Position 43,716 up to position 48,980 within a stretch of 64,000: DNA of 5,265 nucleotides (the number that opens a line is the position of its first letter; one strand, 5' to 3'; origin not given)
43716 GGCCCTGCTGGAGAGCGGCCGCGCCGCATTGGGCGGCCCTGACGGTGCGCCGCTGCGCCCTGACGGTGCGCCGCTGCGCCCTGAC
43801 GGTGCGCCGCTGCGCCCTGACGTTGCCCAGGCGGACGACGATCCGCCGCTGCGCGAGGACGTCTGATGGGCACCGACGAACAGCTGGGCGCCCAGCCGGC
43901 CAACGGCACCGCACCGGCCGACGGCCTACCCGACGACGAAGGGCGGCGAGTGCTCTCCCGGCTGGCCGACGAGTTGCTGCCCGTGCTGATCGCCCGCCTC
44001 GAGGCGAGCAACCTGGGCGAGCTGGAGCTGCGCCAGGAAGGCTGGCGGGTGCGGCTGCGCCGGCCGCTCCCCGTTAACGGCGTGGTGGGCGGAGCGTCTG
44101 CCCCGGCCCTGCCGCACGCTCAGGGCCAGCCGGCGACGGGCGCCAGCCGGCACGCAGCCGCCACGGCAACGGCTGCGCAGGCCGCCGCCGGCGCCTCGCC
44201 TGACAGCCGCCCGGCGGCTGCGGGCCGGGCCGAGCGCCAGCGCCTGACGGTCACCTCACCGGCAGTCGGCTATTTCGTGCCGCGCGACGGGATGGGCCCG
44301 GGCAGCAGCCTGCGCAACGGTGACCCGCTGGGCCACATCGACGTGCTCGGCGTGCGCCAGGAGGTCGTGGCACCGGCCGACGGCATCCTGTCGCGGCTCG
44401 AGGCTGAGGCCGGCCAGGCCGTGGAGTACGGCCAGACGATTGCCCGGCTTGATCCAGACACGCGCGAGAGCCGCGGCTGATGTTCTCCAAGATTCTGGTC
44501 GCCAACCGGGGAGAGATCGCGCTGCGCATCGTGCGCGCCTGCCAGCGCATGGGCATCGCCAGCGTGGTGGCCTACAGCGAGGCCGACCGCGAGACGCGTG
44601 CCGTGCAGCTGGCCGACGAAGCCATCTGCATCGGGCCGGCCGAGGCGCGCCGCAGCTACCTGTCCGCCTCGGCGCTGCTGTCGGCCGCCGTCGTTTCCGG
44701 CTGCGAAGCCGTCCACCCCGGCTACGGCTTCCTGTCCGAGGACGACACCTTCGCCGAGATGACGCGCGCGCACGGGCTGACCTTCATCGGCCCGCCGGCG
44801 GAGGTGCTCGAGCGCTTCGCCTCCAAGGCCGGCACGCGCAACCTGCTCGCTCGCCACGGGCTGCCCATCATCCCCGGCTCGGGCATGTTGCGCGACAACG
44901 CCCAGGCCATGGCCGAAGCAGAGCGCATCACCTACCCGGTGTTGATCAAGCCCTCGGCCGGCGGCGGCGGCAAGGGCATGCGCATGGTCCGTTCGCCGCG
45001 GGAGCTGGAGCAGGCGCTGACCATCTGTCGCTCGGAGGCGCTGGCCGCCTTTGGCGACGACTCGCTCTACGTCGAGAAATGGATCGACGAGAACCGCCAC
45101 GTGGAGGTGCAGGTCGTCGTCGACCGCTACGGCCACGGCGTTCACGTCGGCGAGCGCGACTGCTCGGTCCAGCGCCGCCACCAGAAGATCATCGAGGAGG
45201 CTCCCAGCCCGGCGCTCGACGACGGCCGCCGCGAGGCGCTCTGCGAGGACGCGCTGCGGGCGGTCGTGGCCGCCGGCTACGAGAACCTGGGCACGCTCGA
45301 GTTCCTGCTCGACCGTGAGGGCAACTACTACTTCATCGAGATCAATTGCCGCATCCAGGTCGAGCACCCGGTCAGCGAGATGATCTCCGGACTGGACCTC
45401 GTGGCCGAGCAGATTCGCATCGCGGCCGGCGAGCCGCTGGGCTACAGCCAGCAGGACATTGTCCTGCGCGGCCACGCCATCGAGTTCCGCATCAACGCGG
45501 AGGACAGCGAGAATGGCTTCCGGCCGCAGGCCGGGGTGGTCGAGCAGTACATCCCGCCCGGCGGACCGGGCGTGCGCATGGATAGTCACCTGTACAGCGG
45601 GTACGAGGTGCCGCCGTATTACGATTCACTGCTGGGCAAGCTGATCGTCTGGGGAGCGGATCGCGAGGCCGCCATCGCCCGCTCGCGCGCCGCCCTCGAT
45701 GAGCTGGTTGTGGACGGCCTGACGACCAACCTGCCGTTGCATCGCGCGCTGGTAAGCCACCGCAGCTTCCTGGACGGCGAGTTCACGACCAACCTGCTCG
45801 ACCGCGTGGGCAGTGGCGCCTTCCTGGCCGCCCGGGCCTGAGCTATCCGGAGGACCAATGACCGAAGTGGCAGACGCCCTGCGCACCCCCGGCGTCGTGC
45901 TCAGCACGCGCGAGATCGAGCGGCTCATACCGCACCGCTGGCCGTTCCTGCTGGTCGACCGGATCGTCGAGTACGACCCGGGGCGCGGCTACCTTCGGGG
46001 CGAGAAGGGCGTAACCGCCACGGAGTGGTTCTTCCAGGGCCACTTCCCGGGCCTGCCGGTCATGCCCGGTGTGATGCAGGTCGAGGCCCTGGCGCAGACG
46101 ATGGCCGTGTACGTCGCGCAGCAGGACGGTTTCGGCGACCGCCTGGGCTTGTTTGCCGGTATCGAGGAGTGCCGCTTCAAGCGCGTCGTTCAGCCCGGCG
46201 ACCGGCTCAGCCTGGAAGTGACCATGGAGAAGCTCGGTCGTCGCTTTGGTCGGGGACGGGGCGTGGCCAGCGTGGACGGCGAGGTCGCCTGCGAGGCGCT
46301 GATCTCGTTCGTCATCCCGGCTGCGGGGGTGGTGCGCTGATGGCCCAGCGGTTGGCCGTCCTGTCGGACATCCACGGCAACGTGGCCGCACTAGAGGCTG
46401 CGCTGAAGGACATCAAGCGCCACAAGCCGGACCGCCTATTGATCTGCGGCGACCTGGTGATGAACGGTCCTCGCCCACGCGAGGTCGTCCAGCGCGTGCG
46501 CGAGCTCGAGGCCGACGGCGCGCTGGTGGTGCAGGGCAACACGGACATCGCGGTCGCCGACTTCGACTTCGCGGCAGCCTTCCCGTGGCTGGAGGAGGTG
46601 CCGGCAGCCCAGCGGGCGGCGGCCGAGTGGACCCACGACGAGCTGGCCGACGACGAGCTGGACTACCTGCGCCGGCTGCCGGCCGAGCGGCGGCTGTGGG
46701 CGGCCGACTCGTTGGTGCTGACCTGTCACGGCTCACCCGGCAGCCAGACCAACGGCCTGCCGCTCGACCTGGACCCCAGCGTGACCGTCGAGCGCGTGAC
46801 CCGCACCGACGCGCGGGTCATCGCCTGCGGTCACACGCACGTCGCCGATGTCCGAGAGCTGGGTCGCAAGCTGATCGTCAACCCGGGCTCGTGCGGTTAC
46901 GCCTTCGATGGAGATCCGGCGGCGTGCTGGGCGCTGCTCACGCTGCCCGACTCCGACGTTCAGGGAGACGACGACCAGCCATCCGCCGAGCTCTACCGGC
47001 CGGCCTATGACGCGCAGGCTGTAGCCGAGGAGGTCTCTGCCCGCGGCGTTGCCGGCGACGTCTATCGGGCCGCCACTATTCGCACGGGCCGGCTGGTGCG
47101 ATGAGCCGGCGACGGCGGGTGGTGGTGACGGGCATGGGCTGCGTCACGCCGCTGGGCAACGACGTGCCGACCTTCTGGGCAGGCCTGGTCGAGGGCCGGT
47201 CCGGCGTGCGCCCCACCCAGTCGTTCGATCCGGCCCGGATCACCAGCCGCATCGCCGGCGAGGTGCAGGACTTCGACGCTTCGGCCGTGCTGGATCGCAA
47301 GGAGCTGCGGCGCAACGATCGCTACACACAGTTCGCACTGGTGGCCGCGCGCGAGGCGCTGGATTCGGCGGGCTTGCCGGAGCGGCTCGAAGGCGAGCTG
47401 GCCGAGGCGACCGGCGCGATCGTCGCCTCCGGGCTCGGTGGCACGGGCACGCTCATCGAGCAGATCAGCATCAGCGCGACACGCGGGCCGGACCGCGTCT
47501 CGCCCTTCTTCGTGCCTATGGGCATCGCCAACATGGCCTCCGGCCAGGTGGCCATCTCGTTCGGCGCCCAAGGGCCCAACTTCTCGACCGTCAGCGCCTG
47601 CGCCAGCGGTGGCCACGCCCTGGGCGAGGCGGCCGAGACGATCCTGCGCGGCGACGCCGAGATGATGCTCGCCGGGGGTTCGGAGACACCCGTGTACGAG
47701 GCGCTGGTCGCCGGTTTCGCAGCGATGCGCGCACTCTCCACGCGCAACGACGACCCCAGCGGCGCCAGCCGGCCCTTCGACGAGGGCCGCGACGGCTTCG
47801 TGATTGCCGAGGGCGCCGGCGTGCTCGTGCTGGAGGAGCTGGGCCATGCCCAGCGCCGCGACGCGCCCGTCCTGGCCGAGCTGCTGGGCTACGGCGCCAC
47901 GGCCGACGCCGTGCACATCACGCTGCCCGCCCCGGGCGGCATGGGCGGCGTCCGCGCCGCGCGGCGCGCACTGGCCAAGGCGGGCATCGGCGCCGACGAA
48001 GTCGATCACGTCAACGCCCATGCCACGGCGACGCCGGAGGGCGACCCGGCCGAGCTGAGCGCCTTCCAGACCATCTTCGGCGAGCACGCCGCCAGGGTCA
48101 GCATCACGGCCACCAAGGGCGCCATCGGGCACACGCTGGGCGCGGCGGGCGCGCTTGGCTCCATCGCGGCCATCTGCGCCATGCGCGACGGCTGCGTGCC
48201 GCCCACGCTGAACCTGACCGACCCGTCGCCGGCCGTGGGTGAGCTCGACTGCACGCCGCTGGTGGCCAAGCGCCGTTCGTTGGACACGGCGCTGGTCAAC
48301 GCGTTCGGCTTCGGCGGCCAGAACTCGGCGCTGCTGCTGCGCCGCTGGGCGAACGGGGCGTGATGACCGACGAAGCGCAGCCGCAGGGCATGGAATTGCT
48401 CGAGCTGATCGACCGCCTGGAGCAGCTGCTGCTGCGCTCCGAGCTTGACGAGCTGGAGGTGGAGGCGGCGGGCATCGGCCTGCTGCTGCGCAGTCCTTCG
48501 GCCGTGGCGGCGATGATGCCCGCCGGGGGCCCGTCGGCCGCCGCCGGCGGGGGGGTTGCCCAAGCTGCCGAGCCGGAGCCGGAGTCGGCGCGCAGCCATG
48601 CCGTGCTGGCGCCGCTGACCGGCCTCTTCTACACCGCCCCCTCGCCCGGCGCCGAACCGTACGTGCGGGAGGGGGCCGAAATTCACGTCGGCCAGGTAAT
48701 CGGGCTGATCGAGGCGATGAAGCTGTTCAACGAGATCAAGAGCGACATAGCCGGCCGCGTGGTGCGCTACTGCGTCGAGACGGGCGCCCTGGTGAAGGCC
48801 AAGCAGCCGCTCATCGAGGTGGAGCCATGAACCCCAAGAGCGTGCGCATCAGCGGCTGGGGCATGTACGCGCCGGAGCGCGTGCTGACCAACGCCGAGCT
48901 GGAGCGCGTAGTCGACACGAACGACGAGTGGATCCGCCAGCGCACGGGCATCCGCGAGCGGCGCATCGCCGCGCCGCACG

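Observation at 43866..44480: Lysine-free BCCP paralogue translationally wedged between accA and accC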

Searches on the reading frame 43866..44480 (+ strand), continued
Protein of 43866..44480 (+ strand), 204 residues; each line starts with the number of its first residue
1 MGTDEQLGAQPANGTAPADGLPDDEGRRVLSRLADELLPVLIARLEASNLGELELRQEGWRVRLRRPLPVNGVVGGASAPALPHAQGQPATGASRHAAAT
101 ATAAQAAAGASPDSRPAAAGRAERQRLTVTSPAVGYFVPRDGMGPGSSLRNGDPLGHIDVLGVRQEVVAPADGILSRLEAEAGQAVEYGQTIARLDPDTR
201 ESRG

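Call 56: find_encoding_contigs(protein=P0319, flank=8000, max_places=2)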
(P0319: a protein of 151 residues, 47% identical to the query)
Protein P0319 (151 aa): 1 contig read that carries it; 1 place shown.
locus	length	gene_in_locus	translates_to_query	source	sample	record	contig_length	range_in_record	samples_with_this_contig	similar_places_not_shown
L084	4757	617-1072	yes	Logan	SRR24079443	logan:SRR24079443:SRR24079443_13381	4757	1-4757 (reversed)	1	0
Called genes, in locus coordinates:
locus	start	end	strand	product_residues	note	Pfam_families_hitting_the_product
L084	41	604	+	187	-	PF08207:EFP_N, PF01132:EFP, PF09285:Elong-fact-P_C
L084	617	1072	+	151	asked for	PF25984:BSH_YknX (faint), PF00364:Biotin_lipoyl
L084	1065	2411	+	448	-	PF00289:Biotin_carb_N, PF02222:ATP-grasp, PF02786:CPSase_L_D2, PF07478:Dala_Dala_lig_C, PF08443:RimK (faint), PF02785:Biotin_carb_C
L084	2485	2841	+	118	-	PF03780:Asp23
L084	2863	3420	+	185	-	-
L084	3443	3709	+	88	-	PF10031:DUF2273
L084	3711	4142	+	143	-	PF17792:ThiD2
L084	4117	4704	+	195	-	PF02581:TMP-TENI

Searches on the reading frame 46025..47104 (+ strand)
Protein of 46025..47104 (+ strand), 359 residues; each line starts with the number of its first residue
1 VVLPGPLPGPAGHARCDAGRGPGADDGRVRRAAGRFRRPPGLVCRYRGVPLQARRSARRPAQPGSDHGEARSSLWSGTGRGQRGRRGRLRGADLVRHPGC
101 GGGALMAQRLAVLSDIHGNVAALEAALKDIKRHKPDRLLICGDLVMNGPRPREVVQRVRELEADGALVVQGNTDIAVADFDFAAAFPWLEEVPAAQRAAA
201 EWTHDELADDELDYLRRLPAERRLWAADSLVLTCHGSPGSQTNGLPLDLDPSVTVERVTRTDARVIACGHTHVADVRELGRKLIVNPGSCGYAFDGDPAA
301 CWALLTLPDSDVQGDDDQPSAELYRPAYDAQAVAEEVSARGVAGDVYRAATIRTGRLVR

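Call 4: search_protein_families(library=pfam, proteins=[window:46025-47104:+], max_evalue=0.01)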
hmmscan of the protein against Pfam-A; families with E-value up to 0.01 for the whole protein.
window:46025-47104:+ (359 aa): 3 families
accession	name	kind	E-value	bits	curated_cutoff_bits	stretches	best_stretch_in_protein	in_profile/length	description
PF12850.12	Metallophos_2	-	1.2e-24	87.5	27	1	109-307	2-151/154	Calcineurin-like phosphoesterase superfamily domain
PF00149.33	Metallophos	-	3.9e-14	54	21.5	1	109-273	2-190/191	Calcineurin-like phosphoesterase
PF14582.11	Metallophos_3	-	3.6e-07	30.2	28.2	0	106-155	4-53/259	Metallophosphoesterase, calcineurin superfamily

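Call 5: search_protein_families(library=ncbifam, proteins=[window:46025-47104:+], max_evalue=0.01)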
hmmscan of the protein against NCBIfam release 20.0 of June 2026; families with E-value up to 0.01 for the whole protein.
window:46025-47104:+ (359 aa): 3 families
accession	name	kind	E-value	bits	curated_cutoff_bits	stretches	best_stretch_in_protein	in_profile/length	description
TIGR00040.1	yfcE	subfamily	1.3e-16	61.1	56.25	1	109-303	2-147/158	YfcE family phosphodiesterase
NF006988.0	PRK09453.1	equivalog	1.3e-14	54.5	117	2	109-177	2-77/183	phosphodiesterase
NF001204.0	PRK00166.1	equivalog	2.2e-08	33.8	176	1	112-177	5-70/276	symmetrical bis(5'-nucleosyl)-tetraphosphatase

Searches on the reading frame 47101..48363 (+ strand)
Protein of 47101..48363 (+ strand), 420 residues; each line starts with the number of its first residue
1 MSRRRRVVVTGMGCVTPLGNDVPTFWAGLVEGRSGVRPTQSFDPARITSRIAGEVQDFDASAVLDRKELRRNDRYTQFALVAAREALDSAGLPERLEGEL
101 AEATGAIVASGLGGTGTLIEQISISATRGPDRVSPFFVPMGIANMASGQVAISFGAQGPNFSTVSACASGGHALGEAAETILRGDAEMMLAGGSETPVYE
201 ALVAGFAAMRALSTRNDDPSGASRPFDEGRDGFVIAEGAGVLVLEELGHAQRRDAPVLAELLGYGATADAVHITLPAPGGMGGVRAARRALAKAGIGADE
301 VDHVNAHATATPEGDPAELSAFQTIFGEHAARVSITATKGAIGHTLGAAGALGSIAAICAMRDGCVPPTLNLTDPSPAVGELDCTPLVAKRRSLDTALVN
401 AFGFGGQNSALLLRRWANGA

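Call 4: search_protein_families(library=pfam, proteins=[window:47101-48363:+], max_evalue=0.01)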
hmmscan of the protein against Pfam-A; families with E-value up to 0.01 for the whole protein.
window:47101-48363:+ (420 aa): 3 families
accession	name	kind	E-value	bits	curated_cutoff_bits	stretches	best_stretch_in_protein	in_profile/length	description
PF00109.32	ketoacyl-synt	-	5.8e-57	193.6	20.8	1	5-248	2-250/252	Beta-ketoacyl synthase, N-terminal domain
PF02801.28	Ketoacyl-synt_C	-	2.2e-35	121.6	20.8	1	258-372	1-118/119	Beta-ketoacyl synthase, C-terminal domain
PF00108.29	Thiolase_N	-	5e-05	23.3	26.4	1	161-196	78-114/260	Thiolase, N-terminal domain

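Call 5: search_protein_families(library=ncbifam, proteins=[window:47101-48363:+], max_evalue=0.01)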
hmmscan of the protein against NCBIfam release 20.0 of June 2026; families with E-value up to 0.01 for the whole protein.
window:47101-48363:+ (420 aa): 36 families (the best 25 are shown)
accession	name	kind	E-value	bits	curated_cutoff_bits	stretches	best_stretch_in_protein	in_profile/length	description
TIGR03150.1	fabF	equivalog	3.1e-160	533.3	493.75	1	5-414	1-407/407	beta-ketoacyl-ACP synthase II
NF005589.0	PRK07314.1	subfamily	3.4e-157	523.4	387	1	4-416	3-412/413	beta-ketoacyl-ACP synthase II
NF004970.0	PRK06333.1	subfamily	2e-146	488.2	525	1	4-417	3-423/424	beta-ketoacyl-ACP synthase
NF006274.0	PRK08439.1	equivalog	3.5e-124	414.7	621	1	5-415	2-405/406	beta-ketoacyl-ACP synthase II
NF006434.0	PRK08722.1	equivalog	8.5e-112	374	759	1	4-415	3-413/414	beta-ketoacyl-ACP synthase II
NF005935.0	PRK07967.1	equivalog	1.3e-94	317.3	630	1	5-417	2-405/406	beta-ketoacyl-ACP synthase I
NF005916.1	PRK07910.1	equivalog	9e-91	304.8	560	1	6-413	13-415/418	KasA/KasB family beta-ketoacyl-ACP synthase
NF006587.0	PRK09116.1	equivalog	3.3e-90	302.8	470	1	5-416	2-407/408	beta-ketoacyl-ACP synthase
NF005076.0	PRK06501.1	equivalog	1e-84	284.9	629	2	147-414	155-421/425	beta-ketoacyl-ACP synthase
NF005490.0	PRK07103.1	equivalog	3.8e-69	233.7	445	1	4-415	3-412/414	polyketide beta-ketoacyl:acyl carrier protein synthase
NF058662.1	cispenta_AmcF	equivalog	9.5e-63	212.4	325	2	148-414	110-368/369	cispentacin biosynthesis acyltransferase subunit AmcF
NF004618.0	PRK05952.1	equivalog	1e-61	209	455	2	143-415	123-382/384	beta-ketoacyl-ACP synthase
NF006618.0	PRK09185.1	subfamily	1.7e-58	198.5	407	1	6-415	4-392/394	beta-ketoacyl-ACP synthase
NF045894.1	PKS_plus_SDR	equivalog_domain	3.7e-45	154.1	1740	1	122-409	128-420/1515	type I polyketide synthase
NF041183.1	Pks2_ls1_myc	equivalog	1.8e-35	121.2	2400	1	54-389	68-389/2086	sulfolipid-1 biosynthesis phthioceranic/hydroxyphthioceranic acid synthase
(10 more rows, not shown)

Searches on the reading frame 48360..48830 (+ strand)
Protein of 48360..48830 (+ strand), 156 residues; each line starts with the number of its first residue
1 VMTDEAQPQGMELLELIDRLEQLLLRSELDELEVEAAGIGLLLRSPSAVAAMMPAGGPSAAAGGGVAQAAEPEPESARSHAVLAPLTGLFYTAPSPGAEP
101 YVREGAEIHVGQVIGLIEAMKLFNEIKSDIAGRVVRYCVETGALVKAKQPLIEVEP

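Call 4: search_protein_families(library=pfam, proteins=[window:48360-48830:+], max_evalue=0.01)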
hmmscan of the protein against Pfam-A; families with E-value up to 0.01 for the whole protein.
window:48360-48830:+ (156 aa): 2 families
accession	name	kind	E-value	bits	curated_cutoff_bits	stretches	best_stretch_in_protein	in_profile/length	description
PF00364.28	Biotin_lipoyl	-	5.3e-12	45.8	22.1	1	82-153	3-72/73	Biotin-requiring enzyme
PF13533.13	Biotin_lipoyl_2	-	0.007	16.6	29.8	0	101-115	15-29/32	Biotin-lipoyl like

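Call 5: search_protein_families(library=ncbifam, proteins=[window:48360-48830:+], max_evalue=0.01)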
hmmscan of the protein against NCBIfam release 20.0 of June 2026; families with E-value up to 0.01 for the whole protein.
window:48360-48830:+ (156 aa): 16 families
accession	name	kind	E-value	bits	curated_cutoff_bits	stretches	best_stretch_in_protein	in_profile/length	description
TIGR00531.1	BCCP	equivalog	1.8e-27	96.8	115.2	1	20-155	18-155/156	acetyl-CoA carboxylase biotin carboxyl carrier protein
NF005457.0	PRK07051.1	equivalog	3.5e-25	88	87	1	79-155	3-79/80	acetyl-CoA carboxylase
NF006761.0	PRK09282.1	domain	5.8e-13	48.2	402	1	70-155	512-590/591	pyruvate carboxylase subunit B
NF004173.0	PRK05641.1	equivalog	2.4e-12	47.7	199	1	30-154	32-152/153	putative acetyl-CoA carboxylase biotin carboxyl carrier protein subunit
NF005117.0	PRK06549.1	equivalog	3.1e-07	31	159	1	56-154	28-129/130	acetyl-CoA carboxylase biotin carboxyl carrier protein subunit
NF010643.0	PRK14040.1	subfamily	5.6e-07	28.4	892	1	67-154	514-594/595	oxaloacetate decarboxylase subunit alpha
TIGR01108.1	oadA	equivalog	2.8e-06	26.1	756.5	1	74-149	512-580/582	sodium-extruding oxaloacetate decarboxylase subunit alpha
NF009554.0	PRK12999.1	equivalog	4e-06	24.9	965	1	92-155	1081-1146/1147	pyruvate carboxylase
TIGR02712.1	urea_carbox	equivalog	0.00014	19.7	1303.85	1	100-154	1146-1200/1201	urea carboxylase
NF010645.0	PRK14042.1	equivalog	0.00036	19.4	1182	1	101-155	540-594/596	pyruvate carboxylase subunit B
NF047903.1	MmDecMmdC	equivalog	0.00062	20.2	200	1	49-134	24-111/132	methylmalonyl-CoA decarboxylase subunit gamma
NF006079.0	PRK08225.1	equivalog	0.00074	19.5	95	1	102-155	17-70/70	acetyl-CoA carboxylase biotin carboxyl carrier protein subunit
TIGR01235.1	pyruv_carbox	equivalog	0.0013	16.3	1114.45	1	99-154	1087-1142/1143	pyruvate carboxylase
NF004547.1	PRK05889.1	equivalog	0.0032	17.6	75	1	102-148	18-64/71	biotin/lipoyl-binding carrier protein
TIGR01730.1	RND_mfp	subfamily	0.005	15.8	94.9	0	124-154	135-165/322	efflux RND transporter periplasmic adaptor subunit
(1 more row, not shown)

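Call 96: predict_structure(alignment_id=A2)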
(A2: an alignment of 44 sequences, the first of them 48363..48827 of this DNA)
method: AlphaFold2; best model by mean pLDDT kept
length: 155 residues; sequences in the alignment: 44
mean_pLDDT: 77.1   pTM: 0.50
mean pLDDT of the five models: 77.1, 76.3, 75.3, 74.6, 73.9
residues with pLDDT >= 90: 77; 70-90: 29; 50-70: 17; < 50: 32
segments of 3 or more residues with pLDDT < 50: 46-75
pLDDT, mean of each block of 10 residues (from residue 1): 53 82 76 68 55 33 36 64 98 96 98 97 97 97 98 96
secondary structure, 60 per line:
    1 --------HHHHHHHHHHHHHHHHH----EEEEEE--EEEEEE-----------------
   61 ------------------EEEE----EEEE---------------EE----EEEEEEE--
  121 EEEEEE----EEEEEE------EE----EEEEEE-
elements in order: H9-25 E30-35 E38-43 E79-82 E87-90 E112-118 E121-126 E131-136 E149-154
